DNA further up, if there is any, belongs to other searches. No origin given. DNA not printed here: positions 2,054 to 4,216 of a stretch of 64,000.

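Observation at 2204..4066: Radical-SAM-like enzyme with Cx8Cx2C instead of CxxxCxxC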

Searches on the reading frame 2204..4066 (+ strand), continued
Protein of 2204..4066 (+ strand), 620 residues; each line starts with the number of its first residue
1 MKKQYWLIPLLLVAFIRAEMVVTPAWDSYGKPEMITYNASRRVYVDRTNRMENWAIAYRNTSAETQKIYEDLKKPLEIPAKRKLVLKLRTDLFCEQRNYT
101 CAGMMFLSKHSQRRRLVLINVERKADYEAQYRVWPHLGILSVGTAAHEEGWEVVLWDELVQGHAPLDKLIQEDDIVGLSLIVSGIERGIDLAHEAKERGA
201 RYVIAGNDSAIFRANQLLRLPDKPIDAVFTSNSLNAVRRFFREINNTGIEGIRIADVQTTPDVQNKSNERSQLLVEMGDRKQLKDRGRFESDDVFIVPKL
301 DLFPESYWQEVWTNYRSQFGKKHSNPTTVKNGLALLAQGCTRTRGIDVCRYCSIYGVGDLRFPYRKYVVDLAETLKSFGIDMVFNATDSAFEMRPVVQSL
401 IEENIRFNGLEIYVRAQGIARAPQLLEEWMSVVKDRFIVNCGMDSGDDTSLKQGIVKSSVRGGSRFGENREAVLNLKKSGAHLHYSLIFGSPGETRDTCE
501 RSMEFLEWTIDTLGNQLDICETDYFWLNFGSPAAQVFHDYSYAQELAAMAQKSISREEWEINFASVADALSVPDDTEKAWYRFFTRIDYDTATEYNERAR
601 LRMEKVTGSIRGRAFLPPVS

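Call 62: search_protein_families(library=pfam, alignment_id=A2, max_evalue=0.0001)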
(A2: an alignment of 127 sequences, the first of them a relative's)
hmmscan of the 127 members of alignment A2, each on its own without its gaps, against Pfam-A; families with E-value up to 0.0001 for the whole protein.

A. member 1, L001:7444-7740:- (98 aa): 0 families

B. families by the number of members that match (of 127 scanned): 145 families (the first 25 are shown)
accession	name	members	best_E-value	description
PF01978.25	TrmB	7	1.2e-12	Sugar-specific transcriptional regulator TrmB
PF00005.33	ABC_tran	4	6.6e-45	ABC transporter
PF13304.12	AAA_21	4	1.2e-15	AAA domain, putative AbiEii toxin, Type IV TA system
PF02463.25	SMC_N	4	3e-11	RecF/RecN/SMC N terminal domain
PF00892.27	EamA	3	2.6e-24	EamA-like transporter family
PF18765.7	Polbeta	3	4.3e-07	Polymerase beta, Nucleotidyltransferase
PF00012.26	HSP70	2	9.5e-247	Hsp70 protein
PF00579.31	tRNA-synt_1b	2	7.7e-63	tRNA synthetases class I (W and Y)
PF13614.12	AAA_31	2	1.7e-61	AAA domain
PF01556.23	DnaJ_C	2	3.3e-43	DnaJ C terminal domain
PF12704.14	MacB_PCD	2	8.5e-41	MacB-like periplasmic core domain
PF02195.25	ParB_N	2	2e-36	ParB N-terminal domain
PF17762.8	HTH_ParB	2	3.3e-35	ParB HTH domain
PF01743.26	PolyA_pol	2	2e-34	Poly A polymerase head domain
PF03372.29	Exo_endo_phos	2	4.6e-33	Endonuclease/Exonuclease/phosphatase family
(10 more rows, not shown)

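Call 66: search_protein_families(library=padloc, proteins=[window:2204-4063:+], max_evalue=0.01)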
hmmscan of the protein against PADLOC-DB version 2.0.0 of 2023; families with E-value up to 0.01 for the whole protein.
window:2204-4063:+ (620 aa): 0 families

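Call 67: search_protein_families(library=phrogs, proteins=[window:2204-4063:+], max_evalue=0.001)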
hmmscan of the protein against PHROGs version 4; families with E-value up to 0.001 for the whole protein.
window:2204-4063:+ (620 aa): 0 families

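Call 74: find_related_loci(query=A1, collection=viral_contigs, flank=8000)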
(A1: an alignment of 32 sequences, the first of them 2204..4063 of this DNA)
Query A1 (620 aa) in viral_contigs; peptide patterns used: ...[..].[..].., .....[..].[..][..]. (x = any residue, [..] = any of these).
20 stretches matched a pattern, but none encodes a relative of the query by tblastn (E <= 1e-3).

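Call 83: search_protein_families(library=pfam, alignment_id=A1, max_evalue=0.01)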
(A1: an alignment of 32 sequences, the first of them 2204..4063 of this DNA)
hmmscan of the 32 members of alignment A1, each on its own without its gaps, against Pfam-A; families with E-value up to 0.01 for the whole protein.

A. member 1, window:2204-4063:+ (620 aa): 2 families
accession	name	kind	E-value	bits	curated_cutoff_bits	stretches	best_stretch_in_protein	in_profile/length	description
PF04055.27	Radical_SAM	-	4.4e-08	33.9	29.5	1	338-506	5-166/166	Radical SAM superfamily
PF02310.24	B12-binding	-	0.00049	20.4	32.1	1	133-220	11-101/121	B12 binding domain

B. families by the number of members that match (of 32 scanned): 2 families
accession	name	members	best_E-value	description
PF04055.27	Radical_SAM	24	2.7e-09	Radical SAM superfamily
PF02310.24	B12-binding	19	1.7e-07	B12 binding domain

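Call 86: find_encoding_contigs(protein=P0164, flank=7000, max_places=3)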
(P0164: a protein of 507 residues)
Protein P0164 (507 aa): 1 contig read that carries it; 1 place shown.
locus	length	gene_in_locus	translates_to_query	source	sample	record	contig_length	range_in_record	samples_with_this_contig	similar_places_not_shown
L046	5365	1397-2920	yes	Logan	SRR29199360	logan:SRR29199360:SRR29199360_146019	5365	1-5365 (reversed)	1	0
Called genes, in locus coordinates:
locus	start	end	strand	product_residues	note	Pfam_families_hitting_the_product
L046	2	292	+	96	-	?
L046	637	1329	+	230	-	PF00246:Peptidase_M14, PF24827:AstE_AspA_cat (weak)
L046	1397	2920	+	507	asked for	PF02310:B12-binding, PF04055:Radical_SAM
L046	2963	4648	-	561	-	-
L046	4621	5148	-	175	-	PF08357:SEFIR, PF13676:TIR_2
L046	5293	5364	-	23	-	?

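Call 87: find_encoding_contigs(protein=P0145, flank=7000, max_places=3)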
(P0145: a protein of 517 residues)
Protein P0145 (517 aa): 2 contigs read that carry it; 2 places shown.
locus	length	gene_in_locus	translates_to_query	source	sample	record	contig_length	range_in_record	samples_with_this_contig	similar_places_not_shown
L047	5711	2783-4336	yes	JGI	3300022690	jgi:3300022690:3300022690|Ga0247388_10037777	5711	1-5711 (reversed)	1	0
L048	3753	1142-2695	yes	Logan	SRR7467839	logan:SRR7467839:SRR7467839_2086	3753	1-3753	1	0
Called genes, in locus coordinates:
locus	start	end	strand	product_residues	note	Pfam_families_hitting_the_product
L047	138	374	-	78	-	-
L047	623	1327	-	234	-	PF14528:LAGLIDADG_3 (faint)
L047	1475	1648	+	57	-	PF04014:MazE_antitoxin (weak)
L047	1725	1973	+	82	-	PF05016:ParE_toxin, PF15781:ParE-like_toxin (faint)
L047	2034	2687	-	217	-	PF04967:HTH_10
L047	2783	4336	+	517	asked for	PF02310:B12-binding, PF04055:Radical_SAM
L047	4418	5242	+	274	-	PF12740:PETase, PF01738:DLH, PF00326:Peptidase_S9 (faint)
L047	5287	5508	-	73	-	-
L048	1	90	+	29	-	?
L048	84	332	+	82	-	PF05016:ParE_toxin, PF15781:ParE-like_toxin (faint)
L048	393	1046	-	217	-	PF04967:HTH_10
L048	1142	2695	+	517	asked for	PF02310:B12-binding, PF04055:Radical_SAM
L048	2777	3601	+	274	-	PF12740:PETase, PF01738:DLH, PF00326:Peptidase_S9 (faint)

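Call 88: find_encoding_contigs(protein=P0248, flank=7000, max_places=3)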
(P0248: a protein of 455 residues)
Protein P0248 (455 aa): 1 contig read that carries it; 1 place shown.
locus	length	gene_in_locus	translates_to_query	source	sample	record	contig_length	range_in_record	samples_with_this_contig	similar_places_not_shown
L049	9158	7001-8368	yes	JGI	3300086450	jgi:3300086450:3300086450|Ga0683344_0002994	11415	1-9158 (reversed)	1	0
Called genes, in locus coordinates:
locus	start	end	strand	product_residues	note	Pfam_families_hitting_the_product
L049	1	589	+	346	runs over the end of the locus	PF06342:DUF1057 (weak), PF07819:PGAP1 (faint), PF12146:Hydrolase_4, PF00561:Abhydrolase_1, PF12697:Abhydrolase_6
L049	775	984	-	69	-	-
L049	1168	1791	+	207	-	PF00041:fn3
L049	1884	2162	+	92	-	-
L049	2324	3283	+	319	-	PF13379:NMT1_2, PF09084:NMT1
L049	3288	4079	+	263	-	PF00561:Abhydrolase_1 (weak), PF12146:Hydrolase_4 (weak), PF00326:Peptidase_S9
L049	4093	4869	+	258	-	PF00005:ABC_tran, PF13304:AAA_21 (faint)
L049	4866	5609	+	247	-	PF00528:BPD_transp_1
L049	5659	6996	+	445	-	-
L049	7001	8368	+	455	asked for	PF02310:B12-binding, PF04055:Radical_SAM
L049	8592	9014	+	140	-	PF00571:CBS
